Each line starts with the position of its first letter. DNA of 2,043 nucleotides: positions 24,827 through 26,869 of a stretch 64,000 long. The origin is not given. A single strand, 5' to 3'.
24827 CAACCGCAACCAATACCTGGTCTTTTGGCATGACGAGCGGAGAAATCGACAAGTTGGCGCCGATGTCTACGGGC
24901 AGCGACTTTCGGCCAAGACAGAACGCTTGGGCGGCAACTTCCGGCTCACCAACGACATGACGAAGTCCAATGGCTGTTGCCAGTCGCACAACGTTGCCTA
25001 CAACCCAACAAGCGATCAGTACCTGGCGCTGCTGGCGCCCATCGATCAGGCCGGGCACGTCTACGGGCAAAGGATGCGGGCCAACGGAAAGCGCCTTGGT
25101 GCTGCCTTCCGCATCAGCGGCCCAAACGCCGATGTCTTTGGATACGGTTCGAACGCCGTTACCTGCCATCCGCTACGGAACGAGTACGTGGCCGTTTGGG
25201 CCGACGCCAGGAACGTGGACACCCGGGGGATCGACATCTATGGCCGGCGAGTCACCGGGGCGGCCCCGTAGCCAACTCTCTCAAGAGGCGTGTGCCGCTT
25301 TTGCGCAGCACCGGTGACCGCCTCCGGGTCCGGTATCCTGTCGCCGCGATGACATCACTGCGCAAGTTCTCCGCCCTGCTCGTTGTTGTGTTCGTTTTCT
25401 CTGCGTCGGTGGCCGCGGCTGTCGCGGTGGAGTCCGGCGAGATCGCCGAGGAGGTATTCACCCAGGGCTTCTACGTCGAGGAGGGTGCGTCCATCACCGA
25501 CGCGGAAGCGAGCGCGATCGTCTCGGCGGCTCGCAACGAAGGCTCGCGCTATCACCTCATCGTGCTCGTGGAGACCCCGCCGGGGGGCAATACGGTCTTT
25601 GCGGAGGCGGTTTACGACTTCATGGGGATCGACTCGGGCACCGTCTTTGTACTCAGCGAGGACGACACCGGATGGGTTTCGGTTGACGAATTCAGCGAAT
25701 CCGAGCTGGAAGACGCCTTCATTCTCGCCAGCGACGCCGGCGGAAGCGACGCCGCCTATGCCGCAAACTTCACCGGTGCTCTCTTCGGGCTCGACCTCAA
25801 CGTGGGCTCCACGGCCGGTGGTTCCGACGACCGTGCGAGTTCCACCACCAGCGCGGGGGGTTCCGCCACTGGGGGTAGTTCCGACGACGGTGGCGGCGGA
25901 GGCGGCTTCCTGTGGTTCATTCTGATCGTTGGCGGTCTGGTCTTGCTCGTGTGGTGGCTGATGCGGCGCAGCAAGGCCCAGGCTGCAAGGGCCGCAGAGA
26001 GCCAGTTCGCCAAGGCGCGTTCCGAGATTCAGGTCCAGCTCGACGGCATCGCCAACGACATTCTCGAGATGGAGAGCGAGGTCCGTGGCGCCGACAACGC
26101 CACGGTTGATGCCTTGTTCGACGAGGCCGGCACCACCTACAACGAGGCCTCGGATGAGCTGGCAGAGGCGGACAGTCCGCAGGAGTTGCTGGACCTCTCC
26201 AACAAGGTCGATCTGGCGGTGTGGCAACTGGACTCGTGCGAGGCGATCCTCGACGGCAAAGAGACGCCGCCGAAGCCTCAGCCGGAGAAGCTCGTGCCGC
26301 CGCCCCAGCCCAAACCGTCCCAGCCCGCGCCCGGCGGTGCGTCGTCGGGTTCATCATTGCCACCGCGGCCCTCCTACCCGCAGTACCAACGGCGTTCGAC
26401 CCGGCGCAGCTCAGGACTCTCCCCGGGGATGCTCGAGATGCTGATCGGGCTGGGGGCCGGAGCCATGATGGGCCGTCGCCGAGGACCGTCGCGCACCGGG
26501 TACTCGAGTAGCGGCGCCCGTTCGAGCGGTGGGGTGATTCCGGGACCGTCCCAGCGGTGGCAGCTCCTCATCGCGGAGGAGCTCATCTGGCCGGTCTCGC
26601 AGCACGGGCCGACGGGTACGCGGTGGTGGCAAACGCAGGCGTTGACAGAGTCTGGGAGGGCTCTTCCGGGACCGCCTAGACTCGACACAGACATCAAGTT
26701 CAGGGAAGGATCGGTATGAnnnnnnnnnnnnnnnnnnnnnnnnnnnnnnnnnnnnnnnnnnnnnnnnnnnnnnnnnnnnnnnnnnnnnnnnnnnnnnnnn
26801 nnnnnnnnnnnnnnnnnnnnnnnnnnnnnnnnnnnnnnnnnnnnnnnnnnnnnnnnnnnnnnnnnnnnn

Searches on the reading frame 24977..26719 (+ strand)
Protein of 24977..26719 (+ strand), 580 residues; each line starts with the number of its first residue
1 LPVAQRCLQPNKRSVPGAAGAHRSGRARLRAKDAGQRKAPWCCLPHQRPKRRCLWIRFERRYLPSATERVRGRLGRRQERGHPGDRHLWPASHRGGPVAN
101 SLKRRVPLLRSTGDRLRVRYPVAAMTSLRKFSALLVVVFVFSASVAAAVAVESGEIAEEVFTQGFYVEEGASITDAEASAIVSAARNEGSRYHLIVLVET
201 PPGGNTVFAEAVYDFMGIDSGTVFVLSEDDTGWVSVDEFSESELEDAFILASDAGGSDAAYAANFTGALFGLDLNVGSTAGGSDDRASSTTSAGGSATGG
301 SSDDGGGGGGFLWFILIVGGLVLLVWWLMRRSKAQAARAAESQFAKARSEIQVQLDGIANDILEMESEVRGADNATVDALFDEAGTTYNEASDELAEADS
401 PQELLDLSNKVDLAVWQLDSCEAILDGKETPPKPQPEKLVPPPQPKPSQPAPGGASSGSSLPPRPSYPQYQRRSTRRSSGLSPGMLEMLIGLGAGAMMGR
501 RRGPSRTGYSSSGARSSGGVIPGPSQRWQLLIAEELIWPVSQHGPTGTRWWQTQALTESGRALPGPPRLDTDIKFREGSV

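Call 10: search_protein_families(library=pfam, proteins=[window:24977-26719:+], max_evalue=0.1)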
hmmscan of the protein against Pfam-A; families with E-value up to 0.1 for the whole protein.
window:24977-26719:+ (580 aa): 2 families
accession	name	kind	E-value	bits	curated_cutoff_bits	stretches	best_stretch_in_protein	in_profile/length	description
PF20381.4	Rv1476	-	5.1e-05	23.5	26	1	155-269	10-117/156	Membrane protein Rv1476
PF14219.11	DUF4328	-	0.069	13.1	27.2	1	302-342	13-53/166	Domain of unknown function (DUF4328)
